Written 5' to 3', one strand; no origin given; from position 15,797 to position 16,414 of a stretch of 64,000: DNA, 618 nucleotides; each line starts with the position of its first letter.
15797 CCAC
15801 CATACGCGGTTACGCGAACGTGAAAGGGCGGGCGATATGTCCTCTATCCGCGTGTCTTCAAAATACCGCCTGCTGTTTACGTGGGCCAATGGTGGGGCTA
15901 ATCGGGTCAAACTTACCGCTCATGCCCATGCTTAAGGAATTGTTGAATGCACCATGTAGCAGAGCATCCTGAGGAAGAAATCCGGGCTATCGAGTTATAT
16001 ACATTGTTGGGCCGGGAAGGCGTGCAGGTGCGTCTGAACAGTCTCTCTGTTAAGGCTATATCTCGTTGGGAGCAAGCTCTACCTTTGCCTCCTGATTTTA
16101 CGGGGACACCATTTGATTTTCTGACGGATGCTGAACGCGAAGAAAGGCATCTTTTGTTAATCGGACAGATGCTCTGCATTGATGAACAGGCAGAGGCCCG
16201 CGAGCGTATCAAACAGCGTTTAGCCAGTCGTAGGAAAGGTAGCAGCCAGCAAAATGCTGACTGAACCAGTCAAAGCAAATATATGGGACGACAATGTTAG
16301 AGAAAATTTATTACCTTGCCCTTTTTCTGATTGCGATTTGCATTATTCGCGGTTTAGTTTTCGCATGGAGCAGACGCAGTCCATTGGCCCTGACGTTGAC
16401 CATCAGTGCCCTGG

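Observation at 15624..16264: HigB/HigA-like toxin-antitoxin pair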

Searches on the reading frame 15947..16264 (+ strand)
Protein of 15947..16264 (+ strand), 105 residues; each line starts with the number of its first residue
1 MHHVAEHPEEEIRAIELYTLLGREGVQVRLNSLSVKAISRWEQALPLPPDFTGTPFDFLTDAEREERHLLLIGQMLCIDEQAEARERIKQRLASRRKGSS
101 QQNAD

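Call 3: search_protein_families(library=pfam, proteins=[window:15947-16264:+], max_evalue=1)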
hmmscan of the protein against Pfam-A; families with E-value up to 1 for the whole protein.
window:15947-16264:+ (105 aa): 0 families

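Call 4: search_protein_families(library=ncbifam, proteins=[window:15947-16264:+], max_evalue=1)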
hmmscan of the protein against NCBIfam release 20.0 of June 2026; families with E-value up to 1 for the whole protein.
window:15947-16264:+ (105 aa): 0 families

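Call 7: search_protein_families(library=padloc, proteins=[window:15947-16264:+], max_evalue=1)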
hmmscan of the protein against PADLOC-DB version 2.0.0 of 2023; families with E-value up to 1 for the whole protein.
window:15947-16264:+ (105 aa): 0 families

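Call 8: search_protein_families(library=phrogs, proteins=[window:15947-16264:+], max_evalue=1)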
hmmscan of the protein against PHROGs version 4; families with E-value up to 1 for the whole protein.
window:15947-16264:+ (105 aa): 0 families

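Call 10: search_solved_structures(query=window:15947-16264:+, max_evalue=10, show_alignments=3)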
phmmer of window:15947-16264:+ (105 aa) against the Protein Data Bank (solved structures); distinct sequences matched with E-value up to 10: 2.
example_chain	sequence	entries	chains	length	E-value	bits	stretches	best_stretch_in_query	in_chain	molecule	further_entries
4gbj_A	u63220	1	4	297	1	12.9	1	9-94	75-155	6-phosphogluconate dehydrogenase NAD-binding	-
6txm_A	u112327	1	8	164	1.1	12.8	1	7-101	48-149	Ferritin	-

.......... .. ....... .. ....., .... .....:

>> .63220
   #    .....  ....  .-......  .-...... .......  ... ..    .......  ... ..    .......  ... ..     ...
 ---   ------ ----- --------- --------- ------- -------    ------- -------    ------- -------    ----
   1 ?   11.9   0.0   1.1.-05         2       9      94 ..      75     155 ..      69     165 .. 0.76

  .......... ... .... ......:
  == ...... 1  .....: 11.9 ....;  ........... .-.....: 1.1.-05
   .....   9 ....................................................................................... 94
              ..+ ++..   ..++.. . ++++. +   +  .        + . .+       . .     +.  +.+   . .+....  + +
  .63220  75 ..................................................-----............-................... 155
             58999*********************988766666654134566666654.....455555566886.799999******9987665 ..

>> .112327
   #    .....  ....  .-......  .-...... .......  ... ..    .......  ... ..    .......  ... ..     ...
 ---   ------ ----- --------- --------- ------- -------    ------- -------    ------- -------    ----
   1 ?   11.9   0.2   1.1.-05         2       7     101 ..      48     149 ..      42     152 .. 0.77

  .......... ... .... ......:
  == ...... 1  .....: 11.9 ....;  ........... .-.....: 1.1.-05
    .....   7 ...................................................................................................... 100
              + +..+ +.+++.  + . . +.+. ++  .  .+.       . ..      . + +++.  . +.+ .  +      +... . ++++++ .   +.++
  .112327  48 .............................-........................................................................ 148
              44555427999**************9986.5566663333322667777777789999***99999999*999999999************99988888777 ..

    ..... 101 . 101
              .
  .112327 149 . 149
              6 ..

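Call 11: find_homologous_proteins(query=window:15947-16264:+, max_evalue=0.01)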
Query window:15947-16264:+ (105 aa): 16 proteins with E <= 0.01 among 24 candidates.
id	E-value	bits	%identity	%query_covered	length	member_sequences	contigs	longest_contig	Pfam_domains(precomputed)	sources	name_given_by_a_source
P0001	1.3e-60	219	98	100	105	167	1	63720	-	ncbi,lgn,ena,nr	ncbi:TPA: hypothetical protein QFV56_004297 [Klebsiella pneumoniae]|nr:hypothetical protein [Klebsie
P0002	1.7e-59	216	97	100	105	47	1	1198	-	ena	-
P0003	6.0e-57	208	90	100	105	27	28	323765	-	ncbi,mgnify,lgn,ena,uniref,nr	ncbi:TPA: hypothetical protein ACIJTV_004614 [Klebsiella pneumoniae]|mgnify:CR=1 FL=1|uniref:hypothe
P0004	6.3e-55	201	90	100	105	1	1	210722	-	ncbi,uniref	ncbi:hypothetical protein POV05_19980 [Klebsiella quasipneumoniae]|uniref:hypothetical protein n=1 T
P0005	9.8e-55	201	88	100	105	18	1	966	-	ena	-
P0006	3.6e-45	170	100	75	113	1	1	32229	-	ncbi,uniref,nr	ncbi:hypothetical protein [Klebsiella pneumoniae]|uniref:hypothetical protein n=1 Tax=Klebsiella pne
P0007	3.1e-43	164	79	93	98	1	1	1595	-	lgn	-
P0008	6.6e-42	159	99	74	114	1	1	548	-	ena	-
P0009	3.4e-40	154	70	100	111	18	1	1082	-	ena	-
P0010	8.5e-37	143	85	76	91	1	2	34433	-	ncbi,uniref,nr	ncbi:hypothetical protein [Klebsiella pneumoniae]|uniref:hypothetical protein n=1 Tax=Klebsiella pne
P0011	2.2e-34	135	70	91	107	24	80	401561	-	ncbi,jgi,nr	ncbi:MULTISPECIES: hypothetical protein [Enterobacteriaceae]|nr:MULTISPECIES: hypothetical protein [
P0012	1.4e-32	129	71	85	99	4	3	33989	-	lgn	-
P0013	2.0e-23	100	88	56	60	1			-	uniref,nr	uniref:Uncharacterized protein n=1 Tax=Klebsiella pneumoniae TaxID=573 RepID=A0A8B0SSK5_KLEPN|nr:hyp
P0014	7.1e-22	95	68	62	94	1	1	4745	-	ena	-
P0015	2.5e-17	81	91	45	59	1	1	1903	-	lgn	-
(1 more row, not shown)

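Call 19: find_encoding_contigs(protein=P0011, flank=4000, max_places=4)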
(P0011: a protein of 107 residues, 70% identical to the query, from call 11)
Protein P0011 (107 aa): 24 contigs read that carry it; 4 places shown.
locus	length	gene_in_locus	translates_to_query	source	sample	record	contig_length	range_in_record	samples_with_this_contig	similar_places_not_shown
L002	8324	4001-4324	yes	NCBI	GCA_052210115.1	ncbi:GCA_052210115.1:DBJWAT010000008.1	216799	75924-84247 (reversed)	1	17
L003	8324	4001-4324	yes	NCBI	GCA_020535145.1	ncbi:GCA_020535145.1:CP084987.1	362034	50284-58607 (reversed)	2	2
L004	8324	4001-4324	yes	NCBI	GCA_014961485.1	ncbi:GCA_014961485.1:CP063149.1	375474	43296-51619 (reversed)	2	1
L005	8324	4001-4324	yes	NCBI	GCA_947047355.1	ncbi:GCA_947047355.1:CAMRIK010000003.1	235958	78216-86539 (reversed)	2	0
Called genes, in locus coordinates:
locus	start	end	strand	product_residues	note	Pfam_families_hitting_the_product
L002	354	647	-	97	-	-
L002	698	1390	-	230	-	-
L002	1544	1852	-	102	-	-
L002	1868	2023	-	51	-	-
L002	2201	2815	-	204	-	-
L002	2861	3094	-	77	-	-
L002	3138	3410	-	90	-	PF00111:Fer2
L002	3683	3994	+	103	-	PF05015:HigB-like_toxin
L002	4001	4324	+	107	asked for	-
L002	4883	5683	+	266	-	-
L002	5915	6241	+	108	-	-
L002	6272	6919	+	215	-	-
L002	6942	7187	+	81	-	-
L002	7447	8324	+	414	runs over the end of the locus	PF01555:N6_N4_Mtase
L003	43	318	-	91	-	-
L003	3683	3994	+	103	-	PF05015:HigB-like_toxin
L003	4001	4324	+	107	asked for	-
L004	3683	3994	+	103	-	PF05015:HigB-like_toxin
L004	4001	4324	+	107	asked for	-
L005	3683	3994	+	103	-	PF05015:HigB-like_toxin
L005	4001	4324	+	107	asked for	-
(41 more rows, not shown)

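Call 21: predict_structure(alignment_id=A1)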
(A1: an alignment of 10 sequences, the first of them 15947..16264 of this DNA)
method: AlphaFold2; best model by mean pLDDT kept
length: 105 residues; sequences in the alignment: 10
mean_pLDDT: 86.8   pTM: 0.69
mean pLDDT of the five models: 86.8, 86.6, 86.6, 85.0, 84.3
residues with pLDDT >= 90: 65; 70-90: 24; 50-70: 10; < 50: 6
segments of 3 or more residues with pLDDT < 50: 1-5
pLDDT, mean of each block of 10 residues (from residue 1): 60 92 96 98 95 96 97 88 87 76 52
secondary structure, 60 per line:
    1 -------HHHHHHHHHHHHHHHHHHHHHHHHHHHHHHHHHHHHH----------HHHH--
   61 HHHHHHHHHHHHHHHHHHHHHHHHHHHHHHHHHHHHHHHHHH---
elements in order: H8-44 H55-58 H61-102

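Call 22: search_protein_representatives(alignment_id=A1)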
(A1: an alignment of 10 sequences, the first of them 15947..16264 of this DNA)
Query: 10 sequences, 105 profile positions. Proteins with E-value up to 0.001 (for the whole library): 56; up to 1e-10: 17; up to 1e-30: 3. The best 56 are listed.
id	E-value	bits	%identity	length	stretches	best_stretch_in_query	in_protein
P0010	5.3e-35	135.7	-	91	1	28-105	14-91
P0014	2.7e-34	133.4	-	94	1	1-75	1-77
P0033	2.7e-31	123.8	-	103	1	4-102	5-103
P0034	3.3e-18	81.7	-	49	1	1-49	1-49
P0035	1.2e-17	79.9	-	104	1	4-99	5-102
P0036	3.3e-14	68.9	-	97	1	9-97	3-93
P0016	3.9e-14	68.6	-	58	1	1-43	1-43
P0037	7.9e-14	67.6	-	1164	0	-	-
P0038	1.0e-13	67.3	-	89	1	10-95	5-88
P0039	2.6e-13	65.9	-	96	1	8-100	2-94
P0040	5.6e-13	64.9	-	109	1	10-102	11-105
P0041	9.8e-13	64.1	-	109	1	6-100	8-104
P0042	3.0e-12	62.6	-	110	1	5-101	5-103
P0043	1.7e-11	60.1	-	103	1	11-99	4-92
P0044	2.2e-11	59.8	-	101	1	6-101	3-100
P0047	1.1e-10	57.5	-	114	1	6-97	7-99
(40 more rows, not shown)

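Call 25: fold_search(model_id=the predicted structure, library=pdb)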
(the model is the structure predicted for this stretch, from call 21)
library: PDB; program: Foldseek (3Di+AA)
matches with E <= 10: 48; with E <= 0.001: 0
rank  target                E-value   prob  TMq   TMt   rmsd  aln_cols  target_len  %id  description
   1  2gta_A                2.4e+00  0.20  0.38  0.40   8.1        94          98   13  Crystal Structure of the putative pyrophosphatase YPJD from Bacillus subtilis. Northeast Structural Genomics Consortiu (released 2006-05-23)
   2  7ye2_C                3.1e+00  0.08  0.23  0.03  14.0        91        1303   15  The cryo-EM structure of C. crescentus GcrA-TACdown (released 2023-01-18)
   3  2gta_B                3.5e+00  0.20  0.41  0.44   8.6        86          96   14  Crystal Structure of the putative pyrophosphatase YPJD from Bacillus subtilis. Northeast Structural Genomics Consortiu (released 2006-05-23)
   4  2iub_H                4.2e+00  0.07  0.28  0.12  11.4       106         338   11  Crystal structure of a divalent metal ion transporter CorA at 2.9 A resolution. (released 2006-08-03)
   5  9lwp_R                4.4e+00  0.08  0.25  0.12  12.7        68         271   15  Cryo-EM structure of the unliganded human BRS3-Gq complex (released 2025-07-16)
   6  7mu5_E                4.7e+00  0.16  0.43  0.43   7.9        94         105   10  Human DCTPP1 bound to Triptolide (released 2022-08-24)
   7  2iub_J                5.0e+00  0.06  0.27  0.12  11.5       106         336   11  Crystal structure of a divalent metal ion transporter CorA at 2.9 A resolution. (released 2006-08-03)
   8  1yke_A                5.3e+00  0.08  0.26  0.27   6.7        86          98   14  Structure of the mediator MED7/MED21 subcomplex (released 2005-02-22)
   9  5hsi_A                5.3e+00  0.06  0.20  0.05  10.3        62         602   19  Crystal structure of tyrosine decarboxylase at 1.73 Angstroms resolution (released 2016-09-21)
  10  2a3q_B                5.6e+00  0.14  0.42  0.41   7.8        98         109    9  X-Ray Structure of Protein from Mus Musculus MM.29898 (released 2005-07-19)
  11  7mu5_A                5.6e+00  0.14  0.42  0.41   8.0        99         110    8  Human DCTPP1 bound to Triptolide (released 2022-08-24)
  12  7snq_J                5.6e+00  0.06  0.23  0.14   8.6        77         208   13  Hexamer HIV-1 CA in complex with CPSF6 peptide and IP6 ligand (released 2022-09-07)
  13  7qco_L                5.6e+00  0.04  0.18  0.15  10.0        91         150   18  The structure of Photosystem I tetramer from Chroococcidiopsis TS-821, a thermophilic, unicellular, non-heterocyst-for (released 2022-04-06)
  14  8so2                  6.0e+00  0.06  0.25  0.07  10.0        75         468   19  Human CYP3A4 bound to a substrate (released 2023-08-02)
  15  2iub_G                6.0e+00  0.06  0.28  0.12  11.4       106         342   11  Crystal structure of a divalent metal ion transporter CorA at 2.9 A resolution. (released 2006-08-03)
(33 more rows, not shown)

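Call 27: search_protein_families(library=pfam, alignment_id=A3, max_evalue=0.1)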
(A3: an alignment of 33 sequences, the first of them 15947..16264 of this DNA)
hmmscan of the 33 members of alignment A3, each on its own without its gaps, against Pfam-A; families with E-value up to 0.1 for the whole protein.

A. member 1, window:15947-16264:+ (105 aa): 0 families

B. families by the number of members that match (of 33 scanned): 10 families
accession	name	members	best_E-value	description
PF20057.4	DUF6456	1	0.0023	Domain of unknown function (DUF6456)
PF07080.17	DUF1348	1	0.022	Protein of unknown function (DUF1348)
PF05416.18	Peptidase_C37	1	0.04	Southampton virus-type processing peptidase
PF14844.12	PH_BEACH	1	0.055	PH domain associated with Beige/BEACH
PF10400.15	Vir_act_alpha_C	1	0.06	Virulence activator alpha C-term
PF08909.16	DUF1854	1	0.066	Domain of unknown function (DUF1854)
PF03701.19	UPF0181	1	0.067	Uncharacterised protein family (UPF0181)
PF21787.3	TNP-like_RNaseH_N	1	0.074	TNP-like, RNase H N-terminal domain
PF22618.1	RskA_N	1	0.091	Anti-sigma-K factor RskA, N-terminal domain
PF22621.2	CurL-like_PKS_C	1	0.1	CurL-like, PKS C-terminal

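Call 28: find_encoding_contigs(protein=P0035, flank=3000, max_places=3)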
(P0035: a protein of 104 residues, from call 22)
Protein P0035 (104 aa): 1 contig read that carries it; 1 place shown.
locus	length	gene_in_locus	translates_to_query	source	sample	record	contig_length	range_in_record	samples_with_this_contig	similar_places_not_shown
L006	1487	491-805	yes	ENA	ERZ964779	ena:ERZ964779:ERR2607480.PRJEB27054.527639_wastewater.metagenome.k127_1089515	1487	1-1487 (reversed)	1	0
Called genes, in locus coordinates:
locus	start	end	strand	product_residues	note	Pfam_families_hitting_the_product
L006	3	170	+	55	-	?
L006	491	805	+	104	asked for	-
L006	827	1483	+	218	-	-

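Call 29: find_encoding_contigs(protein=P0038, flank=3000, max_places=3)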
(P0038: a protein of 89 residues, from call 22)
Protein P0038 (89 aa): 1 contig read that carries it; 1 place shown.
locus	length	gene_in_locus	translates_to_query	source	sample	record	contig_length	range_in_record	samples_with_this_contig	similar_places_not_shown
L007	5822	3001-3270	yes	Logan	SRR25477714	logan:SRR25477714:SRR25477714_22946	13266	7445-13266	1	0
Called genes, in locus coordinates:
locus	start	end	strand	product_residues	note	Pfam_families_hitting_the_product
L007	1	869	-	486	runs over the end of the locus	PF06381:Phage_portal_3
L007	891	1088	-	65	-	-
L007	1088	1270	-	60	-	-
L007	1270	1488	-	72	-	-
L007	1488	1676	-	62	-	-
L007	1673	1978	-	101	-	-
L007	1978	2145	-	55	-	-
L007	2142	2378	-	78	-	-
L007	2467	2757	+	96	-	-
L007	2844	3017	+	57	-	-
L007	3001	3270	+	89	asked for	-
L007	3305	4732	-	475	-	PF04466:Terminase_3, PF17288:Terminase_3C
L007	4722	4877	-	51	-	-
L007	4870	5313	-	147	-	-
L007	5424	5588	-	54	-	PF24022:DUF7334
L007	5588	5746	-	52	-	-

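Call 30: find_encoding_contigs(protein=P0041, flank=3000, max_places=3)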
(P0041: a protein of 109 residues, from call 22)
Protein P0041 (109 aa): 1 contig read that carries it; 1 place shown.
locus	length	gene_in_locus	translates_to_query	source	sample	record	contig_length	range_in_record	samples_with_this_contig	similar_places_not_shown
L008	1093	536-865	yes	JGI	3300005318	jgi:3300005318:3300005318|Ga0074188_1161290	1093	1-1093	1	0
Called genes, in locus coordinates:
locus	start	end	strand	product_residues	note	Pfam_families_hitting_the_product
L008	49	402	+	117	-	-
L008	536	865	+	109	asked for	-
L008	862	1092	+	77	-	?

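Call 31: search_protein_families(library=pfam, proteins=[L007:2467-2757:+, L007:2844-3017:+, L008:49-402:+, L006:3-170:+, L006:827-1483:+, L008:862-1092:+], max_evalue=1)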
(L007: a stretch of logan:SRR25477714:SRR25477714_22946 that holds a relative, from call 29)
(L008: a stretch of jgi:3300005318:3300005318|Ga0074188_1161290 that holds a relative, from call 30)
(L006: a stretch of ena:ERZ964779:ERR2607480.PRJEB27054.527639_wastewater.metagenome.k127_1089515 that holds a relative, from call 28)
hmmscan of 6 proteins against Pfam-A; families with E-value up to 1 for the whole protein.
L007:2467-2757:+ (96 aa): 2 families
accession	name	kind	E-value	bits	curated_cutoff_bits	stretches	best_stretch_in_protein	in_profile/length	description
PF03374.19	ANT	-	0.033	15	25.3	1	26-65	29-64/108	Phage antirepressor protein KilAC domain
PF21811.2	RdfA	-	0.21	11.8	27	1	25-86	44-106/195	Rod-determining factor A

L007:2844-3017:+ (57 aa): 1 family
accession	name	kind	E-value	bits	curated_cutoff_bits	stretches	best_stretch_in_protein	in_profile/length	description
PF03413.25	PepSY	-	0.029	15.1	24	1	19-42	2-25/60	Peptidase propeptide and YPEB domain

L008:49-402:+ (117 aa): 2 families
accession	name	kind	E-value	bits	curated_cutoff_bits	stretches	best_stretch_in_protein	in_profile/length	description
PF05455.17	GvpH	-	0.016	15.7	22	1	21-93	64-136/177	GvpH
PF01837.22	HcyBio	-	0.12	11.6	26.2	1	36-106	235-304/349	Homocysteine biosynthesis enzyme, sulfur-incorporation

L006:3-170:+ (55 aa): 0 families

L006:827-1483:+ (218 aa): 1 family
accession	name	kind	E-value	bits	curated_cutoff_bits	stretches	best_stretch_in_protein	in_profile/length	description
PF02493.26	MORN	-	0.58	10.6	22.5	0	164-173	13-22/23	MORN repeat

L008:862-1092:+ (77 aa): 7 families
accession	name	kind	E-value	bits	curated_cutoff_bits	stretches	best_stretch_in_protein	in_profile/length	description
PF07381.18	EarA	-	0.0033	17.6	22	1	34-67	51-88/90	EarA-like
PF14947.12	HTH_45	-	0.0053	17.2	25.5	1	9-75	10-75/77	Winged helix-turn-helix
PF25213.1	HVO_A0261_N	-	0.042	14.2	35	1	3-71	9-76/86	HVO_A0261 N-terminal domain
PF14277.12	DUF4364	-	0.048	13.9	26.9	1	29-71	31-75/162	Domain of unknown function (DUF4364)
PF24117.1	DUF7391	-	0.078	13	27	1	32-75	21-64/153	Family of unknown function (DUF7391)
PF04458.17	DUF505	-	0.11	11.3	28.7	1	41-76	378-414/622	Protein of unknown function (DUF505)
PF02252.23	PA28_C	-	0.13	12.4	20.9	1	7-51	51-95/145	Proteasome activator PA28, C-terminal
